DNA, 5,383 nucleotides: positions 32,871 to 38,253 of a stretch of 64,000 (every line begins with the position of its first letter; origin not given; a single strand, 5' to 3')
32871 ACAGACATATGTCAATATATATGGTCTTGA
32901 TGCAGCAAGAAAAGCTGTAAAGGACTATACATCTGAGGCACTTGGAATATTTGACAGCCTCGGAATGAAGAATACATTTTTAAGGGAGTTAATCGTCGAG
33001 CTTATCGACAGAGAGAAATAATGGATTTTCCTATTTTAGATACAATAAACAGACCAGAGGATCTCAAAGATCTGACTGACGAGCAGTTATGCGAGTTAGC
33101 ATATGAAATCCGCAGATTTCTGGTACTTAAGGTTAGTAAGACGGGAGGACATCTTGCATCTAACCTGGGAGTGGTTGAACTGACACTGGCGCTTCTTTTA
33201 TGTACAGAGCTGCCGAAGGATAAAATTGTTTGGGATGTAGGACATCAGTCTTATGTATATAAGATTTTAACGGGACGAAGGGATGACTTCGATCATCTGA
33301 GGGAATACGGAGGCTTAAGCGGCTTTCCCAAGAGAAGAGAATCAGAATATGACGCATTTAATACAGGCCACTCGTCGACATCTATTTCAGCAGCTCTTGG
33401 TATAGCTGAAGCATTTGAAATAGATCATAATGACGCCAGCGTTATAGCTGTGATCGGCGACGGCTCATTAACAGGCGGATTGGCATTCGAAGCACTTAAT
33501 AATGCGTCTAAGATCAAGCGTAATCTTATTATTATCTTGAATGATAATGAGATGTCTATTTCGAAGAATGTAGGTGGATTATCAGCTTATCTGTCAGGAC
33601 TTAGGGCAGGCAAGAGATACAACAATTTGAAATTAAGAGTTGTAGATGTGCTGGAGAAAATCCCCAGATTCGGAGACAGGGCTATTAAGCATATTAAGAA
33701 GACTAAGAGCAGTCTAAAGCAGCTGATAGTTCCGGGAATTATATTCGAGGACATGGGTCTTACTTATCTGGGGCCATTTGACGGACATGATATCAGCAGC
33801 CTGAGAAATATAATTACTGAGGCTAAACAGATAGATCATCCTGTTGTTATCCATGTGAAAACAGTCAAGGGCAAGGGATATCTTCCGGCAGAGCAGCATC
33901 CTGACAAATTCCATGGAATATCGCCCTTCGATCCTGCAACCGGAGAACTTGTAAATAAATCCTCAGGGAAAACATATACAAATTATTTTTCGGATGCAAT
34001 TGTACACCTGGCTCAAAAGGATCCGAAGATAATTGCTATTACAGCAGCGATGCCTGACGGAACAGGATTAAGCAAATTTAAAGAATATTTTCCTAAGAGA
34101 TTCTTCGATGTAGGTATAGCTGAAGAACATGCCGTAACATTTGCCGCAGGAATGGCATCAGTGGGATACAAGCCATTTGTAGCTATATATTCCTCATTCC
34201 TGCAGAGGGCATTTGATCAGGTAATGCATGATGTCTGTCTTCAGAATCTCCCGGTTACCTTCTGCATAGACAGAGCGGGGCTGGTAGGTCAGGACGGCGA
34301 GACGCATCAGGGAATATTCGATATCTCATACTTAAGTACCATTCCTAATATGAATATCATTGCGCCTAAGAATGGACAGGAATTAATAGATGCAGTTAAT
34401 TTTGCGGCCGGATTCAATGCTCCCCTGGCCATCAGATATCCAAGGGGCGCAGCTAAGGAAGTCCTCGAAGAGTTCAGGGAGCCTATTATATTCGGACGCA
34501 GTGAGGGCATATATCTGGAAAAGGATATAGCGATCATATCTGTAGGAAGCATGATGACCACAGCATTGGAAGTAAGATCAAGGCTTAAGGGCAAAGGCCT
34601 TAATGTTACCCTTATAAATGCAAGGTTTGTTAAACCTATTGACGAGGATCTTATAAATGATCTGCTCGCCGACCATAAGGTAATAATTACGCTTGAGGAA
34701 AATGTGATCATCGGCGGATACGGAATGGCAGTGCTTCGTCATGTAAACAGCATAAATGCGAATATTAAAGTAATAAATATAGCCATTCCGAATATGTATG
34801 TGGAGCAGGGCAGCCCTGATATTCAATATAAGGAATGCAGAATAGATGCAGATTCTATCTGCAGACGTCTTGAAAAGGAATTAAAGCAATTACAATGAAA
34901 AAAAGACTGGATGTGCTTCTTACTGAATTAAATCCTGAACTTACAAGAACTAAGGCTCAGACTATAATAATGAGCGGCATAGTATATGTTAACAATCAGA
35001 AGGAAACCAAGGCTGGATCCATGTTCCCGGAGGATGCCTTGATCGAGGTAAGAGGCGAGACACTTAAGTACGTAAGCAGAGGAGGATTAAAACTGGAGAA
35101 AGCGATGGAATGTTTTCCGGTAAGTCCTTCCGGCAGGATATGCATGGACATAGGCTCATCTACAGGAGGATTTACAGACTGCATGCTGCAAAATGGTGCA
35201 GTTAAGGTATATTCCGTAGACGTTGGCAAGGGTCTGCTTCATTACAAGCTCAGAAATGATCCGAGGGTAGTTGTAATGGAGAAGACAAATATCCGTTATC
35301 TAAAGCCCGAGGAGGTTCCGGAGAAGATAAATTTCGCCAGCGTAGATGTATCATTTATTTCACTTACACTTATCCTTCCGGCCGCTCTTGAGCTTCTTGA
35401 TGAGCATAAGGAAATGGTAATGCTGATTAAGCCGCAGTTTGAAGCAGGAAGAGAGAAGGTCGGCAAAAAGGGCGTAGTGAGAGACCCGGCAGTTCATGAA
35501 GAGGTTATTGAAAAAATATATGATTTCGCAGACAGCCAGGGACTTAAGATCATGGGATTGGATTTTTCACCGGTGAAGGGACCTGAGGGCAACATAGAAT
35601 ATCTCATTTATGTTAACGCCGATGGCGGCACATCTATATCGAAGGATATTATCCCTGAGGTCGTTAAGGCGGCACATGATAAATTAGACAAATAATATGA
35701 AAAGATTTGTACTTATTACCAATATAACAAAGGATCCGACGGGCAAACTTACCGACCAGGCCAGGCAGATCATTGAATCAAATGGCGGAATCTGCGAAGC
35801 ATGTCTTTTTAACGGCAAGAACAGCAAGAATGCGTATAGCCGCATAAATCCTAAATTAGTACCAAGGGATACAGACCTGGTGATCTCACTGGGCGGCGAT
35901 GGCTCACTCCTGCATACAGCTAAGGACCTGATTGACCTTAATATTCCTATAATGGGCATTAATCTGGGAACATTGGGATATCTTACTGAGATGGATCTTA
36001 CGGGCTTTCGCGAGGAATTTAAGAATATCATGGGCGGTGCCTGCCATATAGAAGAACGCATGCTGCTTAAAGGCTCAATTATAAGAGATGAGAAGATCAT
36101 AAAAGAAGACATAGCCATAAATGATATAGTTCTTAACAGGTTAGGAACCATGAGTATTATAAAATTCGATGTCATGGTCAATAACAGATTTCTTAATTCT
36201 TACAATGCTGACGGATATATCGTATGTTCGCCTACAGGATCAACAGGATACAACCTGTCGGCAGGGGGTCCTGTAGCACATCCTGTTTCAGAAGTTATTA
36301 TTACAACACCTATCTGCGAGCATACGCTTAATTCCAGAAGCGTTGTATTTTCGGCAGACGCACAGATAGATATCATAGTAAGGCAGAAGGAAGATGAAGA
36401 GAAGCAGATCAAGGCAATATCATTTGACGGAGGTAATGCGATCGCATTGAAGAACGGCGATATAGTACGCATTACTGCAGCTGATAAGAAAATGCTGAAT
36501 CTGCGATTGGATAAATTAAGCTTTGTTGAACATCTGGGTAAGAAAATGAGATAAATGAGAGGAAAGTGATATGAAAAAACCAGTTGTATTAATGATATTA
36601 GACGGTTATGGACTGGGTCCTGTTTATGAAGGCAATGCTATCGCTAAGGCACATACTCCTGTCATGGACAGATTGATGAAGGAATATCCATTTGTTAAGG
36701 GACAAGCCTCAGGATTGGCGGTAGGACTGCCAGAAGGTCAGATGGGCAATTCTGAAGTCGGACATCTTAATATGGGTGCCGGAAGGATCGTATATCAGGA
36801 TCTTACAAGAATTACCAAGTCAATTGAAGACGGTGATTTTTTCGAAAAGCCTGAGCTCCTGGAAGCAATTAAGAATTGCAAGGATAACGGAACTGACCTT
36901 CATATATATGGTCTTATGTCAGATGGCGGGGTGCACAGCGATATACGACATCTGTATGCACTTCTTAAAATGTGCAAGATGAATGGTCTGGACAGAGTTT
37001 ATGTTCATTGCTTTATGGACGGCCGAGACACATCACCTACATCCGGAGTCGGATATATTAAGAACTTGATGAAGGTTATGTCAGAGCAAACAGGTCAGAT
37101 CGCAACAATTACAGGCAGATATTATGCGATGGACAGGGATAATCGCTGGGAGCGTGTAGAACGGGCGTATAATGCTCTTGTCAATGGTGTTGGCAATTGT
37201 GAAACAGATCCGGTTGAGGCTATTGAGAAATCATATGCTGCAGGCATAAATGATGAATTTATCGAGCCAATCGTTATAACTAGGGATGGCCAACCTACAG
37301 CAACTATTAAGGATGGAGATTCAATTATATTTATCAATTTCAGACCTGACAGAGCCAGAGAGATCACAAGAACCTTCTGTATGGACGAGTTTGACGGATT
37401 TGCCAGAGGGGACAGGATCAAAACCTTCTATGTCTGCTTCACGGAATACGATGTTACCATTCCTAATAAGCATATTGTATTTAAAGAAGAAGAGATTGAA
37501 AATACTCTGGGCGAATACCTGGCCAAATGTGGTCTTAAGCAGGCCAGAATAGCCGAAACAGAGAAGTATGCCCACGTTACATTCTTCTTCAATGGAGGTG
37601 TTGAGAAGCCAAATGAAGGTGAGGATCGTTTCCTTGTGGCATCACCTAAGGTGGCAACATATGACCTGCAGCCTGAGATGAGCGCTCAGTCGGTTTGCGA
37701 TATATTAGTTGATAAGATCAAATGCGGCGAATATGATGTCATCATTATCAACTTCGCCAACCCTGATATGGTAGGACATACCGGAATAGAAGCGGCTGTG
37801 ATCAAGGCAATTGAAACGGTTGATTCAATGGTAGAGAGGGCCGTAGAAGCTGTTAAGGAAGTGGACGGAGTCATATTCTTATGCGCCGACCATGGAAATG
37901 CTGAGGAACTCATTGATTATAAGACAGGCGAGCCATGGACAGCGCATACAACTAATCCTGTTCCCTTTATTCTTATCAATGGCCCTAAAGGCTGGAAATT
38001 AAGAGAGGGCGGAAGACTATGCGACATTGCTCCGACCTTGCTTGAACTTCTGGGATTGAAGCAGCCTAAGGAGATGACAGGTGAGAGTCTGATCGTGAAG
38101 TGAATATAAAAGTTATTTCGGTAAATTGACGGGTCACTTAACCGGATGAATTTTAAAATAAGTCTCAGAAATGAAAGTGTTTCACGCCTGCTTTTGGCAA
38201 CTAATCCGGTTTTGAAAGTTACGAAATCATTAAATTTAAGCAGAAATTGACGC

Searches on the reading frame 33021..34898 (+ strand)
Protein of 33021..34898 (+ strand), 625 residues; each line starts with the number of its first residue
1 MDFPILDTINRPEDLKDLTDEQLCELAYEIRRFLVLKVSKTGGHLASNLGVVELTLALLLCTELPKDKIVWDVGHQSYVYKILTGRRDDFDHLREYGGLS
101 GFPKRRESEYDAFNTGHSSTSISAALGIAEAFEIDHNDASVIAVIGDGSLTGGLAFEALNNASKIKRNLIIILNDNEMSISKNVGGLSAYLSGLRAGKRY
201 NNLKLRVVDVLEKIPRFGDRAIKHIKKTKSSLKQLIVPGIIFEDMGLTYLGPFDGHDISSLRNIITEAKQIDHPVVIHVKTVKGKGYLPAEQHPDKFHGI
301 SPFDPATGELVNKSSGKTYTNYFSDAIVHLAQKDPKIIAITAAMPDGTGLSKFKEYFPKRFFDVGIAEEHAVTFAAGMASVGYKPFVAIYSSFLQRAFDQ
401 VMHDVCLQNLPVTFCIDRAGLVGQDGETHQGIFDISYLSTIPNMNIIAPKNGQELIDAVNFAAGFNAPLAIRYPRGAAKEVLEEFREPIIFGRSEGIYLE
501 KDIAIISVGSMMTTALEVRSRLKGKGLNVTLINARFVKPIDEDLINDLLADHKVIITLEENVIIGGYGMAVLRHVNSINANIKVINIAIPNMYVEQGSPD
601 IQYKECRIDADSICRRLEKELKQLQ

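Call 19: search_protein_families(library=pfam, proteins=[window:33021-34898:+], max_evalue=0.001)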
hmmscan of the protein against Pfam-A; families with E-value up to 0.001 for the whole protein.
window:33021-34898:+ (625 aa): 7 families
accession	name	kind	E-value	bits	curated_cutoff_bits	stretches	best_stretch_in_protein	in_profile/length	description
PF13292.11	DXP_synthase_N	-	8.8e-117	389.7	21.2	1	6-281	1-274/274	1-deoxy-D-xylulose-5-phosphate synthase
PF02779.29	Transket_pyr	-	1.6e-45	155.3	27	1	318-477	4-171/174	Transketolase, pyrimidine binding domain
PF02780.25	Transketolase_C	-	6.4e-25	87.9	25.9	1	500-613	9-124/124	Transketolase, C-terminal domain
PF00456.26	Transketolase_N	-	2.5e-08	33.7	22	0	67-186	56-193/334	Transketolase, thiamine diphosphate binding domain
PF17147.9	PFOR_II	-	2.3e-07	31.5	27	1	502-586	2-87/102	Pyruvate:ferredoxin oxidoreductase core domain II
PF02775.26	TPP_enzyme_C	-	0.00011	22.4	21.9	1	116-178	28-84/151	Thiamine pyrophosphate enzyme, C-terminal TPP binding domain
PF00676.26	E1_dh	-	0.00011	21.7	22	1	118-182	103-167/300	Dehydrogenase E1 component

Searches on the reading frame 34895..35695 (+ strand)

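Call 19: search_protein_families(library=pfam, proteins=[window:34895-35695:+], max_evalue=0.001)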
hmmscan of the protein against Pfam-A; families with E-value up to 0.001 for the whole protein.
window:34895-35695:+ (266 aa): 2 families
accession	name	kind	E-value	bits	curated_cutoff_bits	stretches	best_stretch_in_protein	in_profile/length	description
PF01728.25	FtsJ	-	1.1e-42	146.4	24.1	1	59-240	1-179/181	FtsJ-like methyltransferase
PF01479.30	S4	-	2.8e-08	33.8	22.8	1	4-42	2-40/48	S4 domain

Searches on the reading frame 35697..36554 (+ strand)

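Call 19: search_protein_families(library=pfam, proteins=[window:35697-36554:+], max_evalue=0.001)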
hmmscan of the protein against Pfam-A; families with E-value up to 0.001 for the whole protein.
window:35697-36554:+ (285 aa): 2 families
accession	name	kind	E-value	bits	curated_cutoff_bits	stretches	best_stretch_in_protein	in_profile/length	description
PF20143.4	NAD_kinase_C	-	1.4e-25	89.9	23.7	1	142-266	2-121/126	ATP-NAD kinase C-terminal domain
PF01513.26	NAD_kinase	-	6.9e-13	49.5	25.5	1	53-112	67-126/130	ATP-NAD kinase N-terminal domain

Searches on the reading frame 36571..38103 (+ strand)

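Call 21: search_protein_families(library=pfam, proteins=[window:36571-38103:+], max_evalue=0.001)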
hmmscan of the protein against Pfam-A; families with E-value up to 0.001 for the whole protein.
window:36571-38103:+ (510 aa): 3 families
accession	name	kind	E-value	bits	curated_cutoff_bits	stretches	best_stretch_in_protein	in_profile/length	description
PF06415.18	iPGM_N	-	1.9e-89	299.3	27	1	81-294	1-216/217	BPG-independent PGAM N-terminus (iPGM_N)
PF01676.23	Metalloenzyme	-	1.3e-85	287.4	24.3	1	3-497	1-251/252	Metalloenzyme superfamily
PF01663.27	Phosphodiest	-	2.2e-06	28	23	1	381-446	157-224/342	Type I phosphodiesterase / nucleotide pyrophosphatase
